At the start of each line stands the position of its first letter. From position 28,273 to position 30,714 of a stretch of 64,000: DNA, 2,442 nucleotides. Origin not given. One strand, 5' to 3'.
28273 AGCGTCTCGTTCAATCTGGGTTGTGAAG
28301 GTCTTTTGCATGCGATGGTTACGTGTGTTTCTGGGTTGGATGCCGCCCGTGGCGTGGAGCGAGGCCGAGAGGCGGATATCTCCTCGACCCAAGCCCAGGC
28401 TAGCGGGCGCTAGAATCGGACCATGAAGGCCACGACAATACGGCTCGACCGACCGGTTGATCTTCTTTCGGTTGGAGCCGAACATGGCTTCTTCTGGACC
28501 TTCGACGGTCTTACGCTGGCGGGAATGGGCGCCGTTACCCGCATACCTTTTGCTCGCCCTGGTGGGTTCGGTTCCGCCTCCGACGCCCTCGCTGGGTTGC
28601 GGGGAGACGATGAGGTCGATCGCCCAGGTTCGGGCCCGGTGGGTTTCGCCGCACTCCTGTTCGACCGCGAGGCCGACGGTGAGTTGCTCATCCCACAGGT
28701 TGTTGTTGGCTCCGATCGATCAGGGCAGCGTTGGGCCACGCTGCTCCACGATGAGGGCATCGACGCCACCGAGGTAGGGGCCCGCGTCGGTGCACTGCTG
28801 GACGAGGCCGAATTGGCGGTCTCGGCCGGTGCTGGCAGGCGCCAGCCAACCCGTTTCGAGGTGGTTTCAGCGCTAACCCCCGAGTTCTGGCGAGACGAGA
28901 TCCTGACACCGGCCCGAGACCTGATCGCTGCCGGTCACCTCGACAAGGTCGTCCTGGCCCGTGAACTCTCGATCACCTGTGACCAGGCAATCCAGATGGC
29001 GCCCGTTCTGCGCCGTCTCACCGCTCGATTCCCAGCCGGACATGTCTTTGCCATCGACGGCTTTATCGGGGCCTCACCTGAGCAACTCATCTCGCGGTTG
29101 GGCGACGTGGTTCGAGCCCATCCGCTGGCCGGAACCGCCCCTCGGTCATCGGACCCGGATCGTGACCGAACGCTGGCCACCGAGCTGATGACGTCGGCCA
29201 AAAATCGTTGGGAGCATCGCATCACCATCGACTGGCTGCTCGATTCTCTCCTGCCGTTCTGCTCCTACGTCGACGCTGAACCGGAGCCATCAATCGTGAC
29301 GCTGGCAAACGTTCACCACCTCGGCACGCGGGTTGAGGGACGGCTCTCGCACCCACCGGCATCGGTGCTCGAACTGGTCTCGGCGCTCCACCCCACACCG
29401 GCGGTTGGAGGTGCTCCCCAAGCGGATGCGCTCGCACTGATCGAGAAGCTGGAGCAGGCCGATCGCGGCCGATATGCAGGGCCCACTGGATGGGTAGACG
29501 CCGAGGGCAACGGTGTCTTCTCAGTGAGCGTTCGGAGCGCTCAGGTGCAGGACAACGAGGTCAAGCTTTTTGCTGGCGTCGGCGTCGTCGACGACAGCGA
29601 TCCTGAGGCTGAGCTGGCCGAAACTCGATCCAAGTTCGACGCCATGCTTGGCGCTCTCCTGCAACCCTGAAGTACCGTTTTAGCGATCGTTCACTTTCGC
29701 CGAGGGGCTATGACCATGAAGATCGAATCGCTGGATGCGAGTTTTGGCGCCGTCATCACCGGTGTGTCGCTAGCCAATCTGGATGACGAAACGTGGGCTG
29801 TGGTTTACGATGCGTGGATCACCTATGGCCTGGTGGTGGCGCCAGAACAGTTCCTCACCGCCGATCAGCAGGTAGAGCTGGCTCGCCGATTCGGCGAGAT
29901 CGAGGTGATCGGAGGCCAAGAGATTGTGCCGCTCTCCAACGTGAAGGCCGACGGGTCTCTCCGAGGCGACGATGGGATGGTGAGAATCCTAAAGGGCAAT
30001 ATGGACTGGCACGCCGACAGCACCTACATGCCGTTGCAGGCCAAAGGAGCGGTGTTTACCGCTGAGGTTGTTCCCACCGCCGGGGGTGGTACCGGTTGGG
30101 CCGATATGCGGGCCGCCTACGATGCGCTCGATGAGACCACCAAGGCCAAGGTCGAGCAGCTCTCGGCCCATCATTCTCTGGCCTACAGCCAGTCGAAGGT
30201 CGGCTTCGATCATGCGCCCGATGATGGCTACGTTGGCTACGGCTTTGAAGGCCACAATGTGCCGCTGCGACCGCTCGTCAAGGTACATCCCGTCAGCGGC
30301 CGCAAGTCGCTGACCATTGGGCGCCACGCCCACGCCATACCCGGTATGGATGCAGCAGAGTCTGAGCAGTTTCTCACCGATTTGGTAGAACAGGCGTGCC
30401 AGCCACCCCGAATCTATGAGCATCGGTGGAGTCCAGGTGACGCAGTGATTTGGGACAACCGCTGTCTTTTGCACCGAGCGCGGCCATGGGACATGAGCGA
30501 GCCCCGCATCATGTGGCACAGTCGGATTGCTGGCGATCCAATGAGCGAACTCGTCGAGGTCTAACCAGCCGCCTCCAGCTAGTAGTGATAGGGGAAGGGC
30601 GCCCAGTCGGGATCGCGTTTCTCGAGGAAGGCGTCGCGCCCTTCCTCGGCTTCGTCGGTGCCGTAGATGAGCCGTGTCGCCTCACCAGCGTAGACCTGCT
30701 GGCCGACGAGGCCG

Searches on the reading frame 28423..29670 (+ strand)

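Call 40: search_protein_families(library=pfam, proteins=[window:28423-29670:+], max_evalue=0.001)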
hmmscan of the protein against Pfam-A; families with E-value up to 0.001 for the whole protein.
window:28423-29670:+ (415 aa): 1 family
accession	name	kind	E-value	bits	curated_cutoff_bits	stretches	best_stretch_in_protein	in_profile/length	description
PF00425.24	Chorismate_bind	-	1.2e-70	238.4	27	1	164-404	12-257/257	chorismate binding enzyme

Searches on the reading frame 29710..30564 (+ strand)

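Call 40: search_protein_families(library=pfam, proteins=[window:29710-30564:+], max_evalue=0.001)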
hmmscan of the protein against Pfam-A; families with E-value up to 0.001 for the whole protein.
window:29710-30564:+ (284 aa): 1 family
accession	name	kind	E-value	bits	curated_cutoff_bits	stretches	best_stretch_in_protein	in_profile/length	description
PF02668.22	TauD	-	2.4e-50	172.3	27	1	5-269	2-264/267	Taurine catabolism dioxygenase TauD, TfdA family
